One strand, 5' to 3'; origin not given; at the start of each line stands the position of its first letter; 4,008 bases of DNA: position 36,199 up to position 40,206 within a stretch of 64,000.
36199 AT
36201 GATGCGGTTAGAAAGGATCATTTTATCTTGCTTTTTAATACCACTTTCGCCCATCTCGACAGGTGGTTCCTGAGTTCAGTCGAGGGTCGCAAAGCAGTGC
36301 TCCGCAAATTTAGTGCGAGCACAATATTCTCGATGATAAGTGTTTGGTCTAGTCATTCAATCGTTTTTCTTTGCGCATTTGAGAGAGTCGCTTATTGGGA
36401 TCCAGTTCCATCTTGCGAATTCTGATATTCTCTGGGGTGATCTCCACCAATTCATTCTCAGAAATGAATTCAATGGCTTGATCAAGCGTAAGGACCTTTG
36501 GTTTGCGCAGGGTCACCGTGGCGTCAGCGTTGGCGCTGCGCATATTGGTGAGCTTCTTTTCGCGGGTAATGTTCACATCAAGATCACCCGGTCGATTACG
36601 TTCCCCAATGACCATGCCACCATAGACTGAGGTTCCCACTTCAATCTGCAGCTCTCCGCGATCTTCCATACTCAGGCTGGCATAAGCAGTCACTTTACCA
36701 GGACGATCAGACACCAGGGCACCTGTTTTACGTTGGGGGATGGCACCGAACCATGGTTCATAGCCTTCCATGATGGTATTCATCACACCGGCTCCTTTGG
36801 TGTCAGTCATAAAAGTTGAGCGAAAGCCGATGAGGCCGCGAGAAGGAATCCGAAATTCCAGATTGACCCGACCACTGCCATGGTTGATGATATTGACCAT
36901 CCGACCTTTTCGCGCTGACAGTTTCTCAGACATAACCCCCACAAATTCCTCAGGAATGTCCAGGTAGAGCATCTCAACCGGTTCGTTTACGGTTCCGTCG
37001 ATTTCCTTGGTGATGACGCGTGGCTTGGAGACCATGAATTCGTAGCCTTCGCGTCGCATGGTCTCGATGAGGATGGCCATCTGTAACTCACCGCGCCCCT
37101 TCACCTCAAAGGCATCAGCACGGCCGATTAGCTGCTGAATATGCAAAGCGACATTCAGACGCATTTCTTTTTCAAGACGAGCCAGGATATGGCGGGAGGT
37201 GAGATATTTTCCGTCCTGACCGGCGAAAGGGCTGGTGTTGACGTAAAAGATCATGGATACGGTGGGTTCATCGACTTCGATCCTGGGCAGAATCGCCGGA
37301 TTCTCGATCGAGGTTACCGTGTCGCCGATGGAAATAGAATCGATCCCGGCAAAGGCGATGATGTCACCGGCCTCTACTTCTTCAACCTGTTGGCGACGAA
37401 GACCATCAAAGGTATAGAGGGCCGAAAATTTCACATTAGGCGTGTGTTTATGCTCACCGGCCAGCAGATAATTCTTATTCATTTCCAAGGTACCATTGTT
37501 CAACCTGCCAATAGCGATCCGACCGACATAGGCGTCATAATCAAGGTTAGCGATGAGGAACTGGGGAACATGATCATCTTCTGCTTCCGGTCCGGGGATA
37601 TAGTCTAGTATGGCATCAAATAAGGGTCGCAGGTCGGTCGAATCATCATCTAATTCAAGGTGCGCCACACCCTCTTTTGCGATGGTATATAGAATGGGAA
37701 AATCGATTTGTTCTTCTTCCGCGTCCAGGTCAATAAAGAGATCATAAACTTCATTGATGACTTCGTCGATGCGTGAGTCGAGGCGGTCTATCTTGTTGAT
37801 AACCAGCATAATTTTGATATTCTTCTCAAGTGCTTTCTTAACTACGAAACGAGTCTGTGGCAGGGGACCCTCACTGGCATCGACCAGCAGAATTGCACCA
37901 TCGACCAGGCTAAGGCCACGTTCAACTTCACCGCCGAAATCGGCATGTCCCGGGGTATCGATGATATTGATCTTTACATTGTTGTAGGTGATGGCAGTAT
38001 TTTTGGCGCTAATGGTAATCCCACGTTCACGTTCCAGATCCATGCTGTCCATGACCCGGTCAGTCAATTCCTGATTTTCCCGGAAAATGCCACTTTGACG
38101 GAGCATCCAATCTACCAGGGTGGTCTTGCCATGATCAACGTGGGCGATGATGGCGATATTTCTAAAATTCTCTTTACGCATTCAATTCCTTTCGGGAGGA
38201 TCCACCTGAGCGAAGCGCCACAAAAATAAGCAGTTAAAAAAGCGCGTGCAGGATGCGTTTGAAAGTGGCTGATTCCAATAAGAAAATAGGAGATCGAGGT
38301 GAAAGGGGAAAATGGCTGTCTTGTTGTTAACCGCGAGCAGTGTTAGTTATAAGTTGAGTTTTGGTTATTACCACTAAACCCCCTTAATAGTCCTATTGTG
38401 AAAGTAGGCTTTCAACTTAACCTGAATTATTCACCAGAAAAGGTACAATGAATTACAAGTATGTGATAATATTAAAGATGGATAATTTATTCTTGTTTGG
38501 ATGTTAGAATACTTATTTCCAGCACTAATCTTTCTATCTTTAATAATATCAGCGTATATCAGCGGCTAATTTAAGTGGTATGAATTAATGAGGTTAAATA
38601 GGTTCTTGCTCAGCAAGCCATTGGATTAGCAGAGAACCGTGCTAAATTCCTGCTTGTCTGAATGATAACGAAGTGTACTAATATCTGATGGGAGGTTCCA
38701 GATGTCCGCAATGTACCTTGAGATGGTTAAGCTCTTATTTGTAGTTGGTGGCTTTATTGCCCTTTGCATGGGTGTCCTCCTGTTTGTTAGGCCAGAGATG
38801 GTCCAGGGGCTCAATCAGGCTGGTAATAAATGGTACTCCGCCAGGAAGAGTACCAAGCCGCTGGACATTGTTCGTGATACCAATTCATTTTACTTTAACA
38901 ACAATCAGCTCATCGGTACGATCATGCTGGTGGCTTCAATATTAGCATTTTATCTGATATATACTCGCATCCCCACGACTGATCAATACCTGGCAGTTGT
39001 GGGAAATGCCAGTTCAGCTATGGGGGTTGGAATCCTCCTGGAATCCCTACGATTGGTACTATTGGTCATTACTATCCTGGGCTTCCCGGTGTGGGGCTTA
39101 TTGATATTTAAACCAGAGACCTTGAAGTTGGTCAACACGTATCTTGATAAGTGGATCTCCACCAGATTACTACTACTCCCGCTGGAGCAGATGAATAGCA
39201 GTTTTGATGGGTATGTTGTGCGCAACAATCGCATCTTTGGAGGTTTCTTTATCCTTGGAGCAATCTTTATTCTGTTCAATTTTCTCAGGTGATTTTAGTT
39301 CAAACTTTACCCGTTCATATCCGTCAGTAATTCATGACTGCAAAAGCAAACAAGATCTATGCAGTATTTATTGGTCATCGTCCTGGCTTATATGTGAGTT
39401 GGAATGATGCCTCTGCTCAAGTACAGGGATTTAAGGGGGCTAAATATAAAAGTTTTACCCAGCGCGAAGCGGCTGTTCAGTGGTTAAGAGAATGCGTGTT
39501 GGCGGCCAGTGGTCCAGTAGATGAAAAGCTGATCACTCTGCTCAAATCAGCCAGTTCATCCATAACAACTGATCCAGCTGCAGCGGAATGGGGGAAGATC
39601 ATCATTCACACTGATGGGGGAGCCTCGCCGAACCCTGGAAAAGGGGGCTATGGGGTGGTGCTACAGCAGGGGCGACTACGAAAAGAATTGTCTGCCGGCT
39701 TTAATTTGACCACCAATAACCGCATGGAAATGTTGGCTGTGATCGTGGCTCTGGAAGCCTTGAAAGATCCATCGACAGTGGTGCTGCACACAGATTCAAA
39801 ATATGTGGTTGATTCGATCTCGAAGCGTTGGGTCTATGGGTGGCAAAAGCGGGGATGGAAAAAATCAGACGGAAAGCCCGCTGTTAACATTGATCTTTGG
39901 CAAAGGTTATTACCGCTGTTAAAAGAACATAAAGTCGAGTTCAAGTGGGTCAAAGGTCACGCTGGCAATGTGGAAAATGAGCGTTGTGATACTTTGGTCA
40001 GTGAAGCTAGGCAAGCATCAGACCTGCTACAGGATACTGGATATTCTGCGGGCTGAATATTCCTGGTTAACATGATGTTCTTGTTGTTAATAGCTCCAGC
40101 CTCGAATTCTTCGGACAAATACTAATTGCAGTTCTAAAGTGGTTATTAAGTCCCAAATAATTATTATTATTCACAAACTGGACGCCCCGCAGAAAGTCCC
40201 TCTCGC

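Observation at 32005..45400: MITE-like repeat family with 19-bp TIR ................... and an internal 24-bp minisatellite of variable copy number (0-5 units)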

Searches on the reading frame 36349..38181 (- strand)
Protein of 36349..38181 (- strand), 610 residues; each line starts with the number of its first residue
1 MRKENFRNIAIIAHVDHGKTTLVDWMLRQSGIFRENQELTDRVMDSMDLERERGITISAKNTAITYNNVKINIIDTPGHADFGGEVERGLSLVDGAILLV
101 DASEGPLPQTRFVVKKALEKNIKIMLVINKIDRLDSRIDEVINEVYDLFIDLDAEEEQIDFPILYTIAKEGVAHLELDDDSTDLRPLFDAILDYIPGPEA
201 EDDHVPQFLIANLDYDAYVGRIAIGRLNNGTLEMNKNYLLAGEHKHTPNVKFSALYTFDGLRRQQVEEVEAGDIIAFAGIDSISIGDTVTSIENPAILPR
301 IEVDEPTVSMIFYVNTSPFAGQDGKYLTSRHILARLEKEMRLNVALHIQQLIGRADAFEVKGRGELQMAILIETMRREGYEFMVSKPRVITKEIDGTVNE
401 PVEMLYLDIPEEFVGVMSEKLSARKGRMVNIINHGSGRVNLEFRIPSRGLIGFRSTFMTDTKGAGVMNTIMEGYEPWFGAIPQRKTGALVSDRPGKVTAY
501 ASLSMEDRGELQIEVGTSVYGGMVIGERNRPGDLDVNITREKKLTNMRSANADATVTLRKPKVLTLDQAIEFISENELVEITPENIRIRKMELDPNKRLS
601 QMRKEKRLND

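Call 13: search_protein_families(library=pfam, proteins=[window:36349-38181:-])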
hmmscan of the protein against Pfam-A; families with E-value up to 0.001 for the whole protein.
window:36349-38181:- (610 aa): 6 families
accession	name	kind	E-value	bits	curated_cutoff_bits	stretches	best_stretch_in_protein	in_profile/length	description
PF00009.33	GTP_EFTU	-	7e-58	195.8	26.5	1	5-196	2-187/188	Elongation factor Tu GTP binding domain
PF21018.2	BipA_C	-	2e-40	137.4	23.8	1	486-594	1-109/110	TypA/BipA C-terminal domain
PF00679.30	EFG_C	-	6.1e-20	71.5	27.9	1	399-483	3-87/89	Elongation factor G C-terminus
PF22042.2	EF-G_D2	-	3.5e-10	40.3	27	1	210-291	6-83/84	Elongation factor G domain 2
PF03144.31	GTP_EFTU_D2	-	2.3e-09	38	30.3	1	220-290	1-73/73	Elongation factor Tu domain 2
PF01926.29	MMR_HSR1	-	1.7e-05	25.3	21.9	1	47-130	24-113/113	50S ribosome-binding GTPase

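Call 16: find_encoding_contigs(protein=window:36349-38181:-, flank=10000, max_places=6)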
Protein window:36349-38181:- (610 aa): no gene with exactly this product is on record in the collection.

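Call 19: find_homologous_proteins(query=window:36349-38181:-, max_evalue=1e-100)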
Query window:36349-38181:- (610 aa): 8000 proteins with E <= 1e-100 among 8000 candidates; the best 120 are listed.
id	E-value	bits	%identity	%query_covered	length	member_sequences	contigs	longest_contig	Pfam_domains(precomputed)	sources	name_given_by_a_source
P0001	0.0e+0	1281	94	100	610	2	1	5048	PF21018.3,PF01926.30,PF00679.31,PF00009.34,PF03144.32,PF22042.3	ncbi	-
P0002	0.0e+0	1252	92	100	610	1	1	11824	PF21018.3,PF01926.30,PF00679.31,PF00009.34,PF03144.32,PF22042.3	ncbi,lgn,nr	ncbi:MAG: translational GTPase TypA [Candidatus Marinimicrobia bacterium]|nr:translational GTPase Ty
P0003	0.0e+0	1232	91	100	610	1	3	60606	PF21018.3,PF01926.30,PF00679.31,PF00009.34,PF03144.32,PF22042.3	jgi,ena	-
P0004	0.0e+0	1227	91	100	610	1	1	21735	PF21018.3,PF01926.30,PF00679.31,PF00009.34,PF03144.32,PF22042.3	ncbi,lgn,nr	ncbi:MAG: translational GTPase TypA [Candidatus Marinimicrobia bacterium]|nr:translational GTPase Ty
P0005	0.0e+0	1227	90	100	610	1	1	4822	PF21018.3,PF00679.31,PF00009.34,PF03144.32,PF22042.3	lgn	-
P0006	0.0e+0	1227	90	100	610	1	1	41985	PF21018.3,PF01926.30,PF00679.31,PF00009.34,PF03144.32,PF22042.3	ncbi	-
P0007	0.0e+0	1227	90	100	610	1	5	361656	PF21018.3,PF00679.31,PF00009.34,PF03144.32,PF22042.3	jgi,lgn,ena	-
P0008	0.0e+0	1224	90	100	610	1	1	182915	PF21018.3,PF00679.31,PF00009.34,PF03144.32,PF22042.3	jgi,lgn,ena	-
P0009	0.0e+0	1223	90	100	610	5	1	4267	PF21018.3,PF01926.30,PF00679.31,PF00009.34,PF03144.32,PF22042.3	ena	-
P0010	0.0e+0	1223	90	100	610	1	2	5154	PF21018.3,PF00679.31,PF00009.34,PF03144.32,PF22042.3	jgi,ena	-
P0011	0.0e+0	1222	90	100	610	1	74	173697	PF21018.3,PF00679.31,PF00009.34,PF03144.32,PF22042.3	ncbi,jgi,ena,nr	ncbi:MAG: translational GTPase TypA [Candidatus Marinimicrobia bacterium]|jgi:GTP-binding protein|nr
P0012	0.0e+0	1222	90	100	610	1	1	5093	PF21018.3,PF00679.31,PF00009.34,PF03144.32,PF22042.3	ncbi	-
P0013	0.0e+0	1219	90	100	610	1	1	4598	PF21018.3,PF00679.31,PF00009.34,PF03144.32,PF22042.3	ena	-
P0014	0.0e+0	1219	90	100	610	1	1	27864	PF21018.3,PF00679.31,PF00009.34,PF03144.32,PF22042.3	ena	-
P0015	0.0e+0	1219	90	100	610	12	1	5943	PF21018.3,PF00679.31,PF00009.34,PF03144.32,PF22042.3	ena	-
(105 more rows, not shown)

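Call 21: find_encoding_contigs(protein=P0001, flank=10000, max_places=3)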
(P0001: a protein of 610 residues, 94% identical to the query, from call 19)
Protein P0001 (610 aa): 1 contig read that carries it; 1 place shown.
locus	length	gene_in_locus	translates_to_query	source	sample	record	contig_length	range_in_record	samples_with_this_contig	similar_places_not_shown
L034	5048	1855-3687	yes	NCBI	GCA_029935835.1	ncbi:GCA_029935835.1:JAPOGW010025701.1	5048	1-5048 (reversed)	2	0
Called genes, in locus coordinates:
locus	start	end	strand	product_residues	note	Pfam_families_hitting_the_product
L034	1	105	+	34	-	?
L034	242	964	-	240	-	PF01693:Cauli_VI, PF00075:RNase_H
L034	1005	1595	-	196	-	-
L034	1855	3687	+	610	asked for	PF00009:GTP_EFTU, PF01926:MMR_HSR1 (faint), PF22042:EF-G_D2, PF03144:GTP_EFTU_D2, PF00679:EFG_C, PF21018:BipA_C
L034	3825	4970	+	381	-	PF22020:RlmL_1st, PF02926:THUMP, PF01170:UPF0020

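Call 22: find_encoding_contigs(protein=P0002, flank=10000, max_places=3)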
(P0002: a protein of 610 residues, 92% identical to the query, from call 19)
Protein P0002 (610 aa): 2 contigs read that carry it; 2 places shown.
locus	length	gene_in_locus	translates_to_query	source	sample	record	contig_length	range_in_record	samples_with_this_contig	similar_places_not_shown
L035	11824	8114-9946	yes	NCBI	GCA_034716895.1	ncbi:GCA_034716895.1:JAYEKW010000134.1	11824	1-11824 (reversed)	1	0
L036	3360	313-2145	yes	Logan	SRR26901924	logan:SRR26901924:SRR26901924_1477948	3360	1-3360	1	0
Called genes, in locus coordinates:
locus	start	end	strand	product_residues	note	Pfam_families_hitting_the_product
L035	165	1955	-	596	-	PF03600:CitMHS, PF16980:CitMHS_2, PF02080:TrkA_C, PF00939:Na_sulph_symp, PF03600:CitMHS (weak)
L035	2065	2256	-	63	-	-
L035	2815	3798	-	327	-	PF08843:AbiEii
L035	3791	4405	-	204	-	PF19570:DUF6088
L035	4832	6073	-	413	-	-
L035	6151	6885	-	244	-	PF01693:Cauli_VI, PF00075:RNase_H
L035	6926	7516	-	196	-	-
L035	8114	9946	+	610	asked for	PF00009:GTP_EFTU, PF01926:MMR_HSR1 (faint), PF22042:EF-G_D2, PF03144:GTP_EFTU_D2, PF00679:EFG_C, PF21018:BipA_C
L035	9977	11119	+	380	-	PF22020:RlmL_1st, PF02926:THUMP, PF01170:UPF0020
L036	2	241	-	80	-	?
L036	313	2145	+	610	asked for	PF00009:GTP_EFTU, PF01926:MMR_HSR1 (faint), PF22042:EF-G_D2, PF03144:GTP_EFTU_D2, PF00679:EFG_C, PF21018:BipA_C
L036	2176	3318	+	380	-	PF22020:RlmL_1st, PF02926:THUMP, PF01170:UPF0020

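Call 23: find_encoding_contigs(protein=P0003, flank=10000, max_places=3)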
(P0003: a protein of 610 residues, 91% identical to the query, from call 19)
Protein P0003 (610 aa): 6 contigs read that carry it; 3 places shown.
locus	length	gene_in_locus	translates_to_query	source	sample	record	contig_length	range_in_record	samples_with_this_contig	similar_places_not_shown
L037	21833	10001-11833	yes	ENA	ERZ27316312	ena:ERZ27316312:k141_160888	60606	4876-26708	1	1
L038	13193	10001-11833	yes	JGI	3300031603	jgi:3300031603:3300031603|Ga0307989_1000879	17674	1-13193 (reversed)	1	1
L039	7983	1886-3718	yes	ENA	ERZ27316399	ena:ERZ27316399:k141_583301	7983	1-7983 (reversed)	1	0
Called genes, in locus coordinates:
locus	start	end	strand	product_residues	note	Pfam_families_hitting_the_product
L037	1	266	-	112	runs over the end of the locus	-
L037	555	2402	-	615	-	PF00989:PAS, PF08448:PAS_4, PF13426:PAS_9, PF08447:PAS_3, PF00989:PAS, PF08448:PAS_4, PF13426:PAS_9, PF00512:HisKA, +2 more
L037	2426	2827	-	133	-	PF07694:5TM-5TMR_LYT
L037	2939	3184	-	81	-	PF00072:Response_reg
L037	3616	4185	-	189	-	PF01584:CheW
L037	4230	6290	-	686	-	PF02743:dCache_1, PF00672:HAMP, PF00015:MCPsignal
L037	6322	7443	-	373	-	PF04966:OprB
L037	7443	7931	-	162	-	PF00072:Response_reg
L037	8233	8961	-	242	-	PF01693:Cauli_VI, PF00075:RNase_H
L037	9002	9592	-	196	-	-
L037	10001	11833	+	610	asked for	PF00009:GTP_EFTU, PF01926:MMR_HSR1 (faint), PF22042:EF-G_D2, PF03144:GTP_EFTU_D2, PF00679:EFG_C, PF21018:BipA_C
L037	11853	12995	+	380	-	PF22020:RlmL_1st, PF02926:THUMP, PF01170:UPF0020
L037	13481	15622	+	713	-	PF07715:Plug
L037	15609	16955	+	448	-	PF18962:Por_Secre_tail (weak), PF13860:FlgD_ig (weak)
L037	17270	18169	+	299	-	PF03595:SLAC1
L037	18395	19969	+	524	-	PF01235:Na_Ala_symp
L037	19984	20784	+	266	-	PF00459:Inositol_P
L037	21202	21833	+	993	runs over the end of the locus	PF01433:Peptidase_M1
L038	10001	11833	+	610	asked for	PF00009:GTP_EFTU, PF01926:MMR_HSR1 (faint), PF22042:EF-G_D2, PF03144:GTP_EFTU_D2, PF00679:EFG_C, PF21018:BipA_C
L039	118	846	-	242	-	PF01693:Cauli_VI, PF00075:RNase_H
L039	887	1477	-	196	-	-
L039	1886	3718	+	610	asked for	PF00009:GTP_EFTU, PF01926:MMR_HSR1 (faint), PF22042:EF-G_D2, PF03144:GTP_EFTU_D2, PF00679:EFG_C, PF21018:BipA_C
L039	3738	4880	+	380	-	PF22020:RlmL_1st, PF02926:THUMP, PF01170:UPF0020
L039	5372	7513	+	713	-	PF07715:Plug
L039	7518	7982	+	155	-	?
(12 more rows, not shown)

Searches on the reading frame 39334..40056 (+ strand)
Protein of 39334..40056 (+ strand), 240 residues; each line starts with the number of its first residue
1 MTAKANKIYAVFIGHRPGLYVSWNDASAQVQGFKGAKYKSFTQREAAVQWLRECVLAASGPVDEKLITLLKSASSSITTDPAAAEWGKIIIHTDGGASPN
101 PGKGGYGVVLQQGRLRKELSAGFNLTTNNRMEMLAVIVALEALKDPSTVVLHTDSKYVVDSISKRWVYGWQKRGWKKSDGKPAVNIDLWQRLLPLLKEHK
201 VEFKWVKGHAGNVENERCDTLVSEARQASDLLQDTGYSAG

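Call 13: search_protein_families(library=pfam, proteins=[window:39334-40056:+])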
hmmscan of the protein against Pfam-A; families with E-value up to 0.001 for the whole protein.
window:39334-40056:+ (240 aa): 2 families
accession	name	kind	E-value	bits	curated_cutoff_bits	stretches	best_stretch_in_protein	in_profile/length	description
PF00075.30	RNase_H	-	9.3e-43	146.2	25.8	1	88-225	3-139/141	RNase H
PF01693.22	Cauli_VI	-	5e-16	59.1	21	1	7-50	1-44/44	Ribonuclease H1 N-terminal domain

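Call 65: find_encoding_contigs(protein=window:39334-40056:+, flank=10000, max_places=5)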
Protein window:39334-40056:+ (240 aa): no gene with exactly this product is on record in the collection.
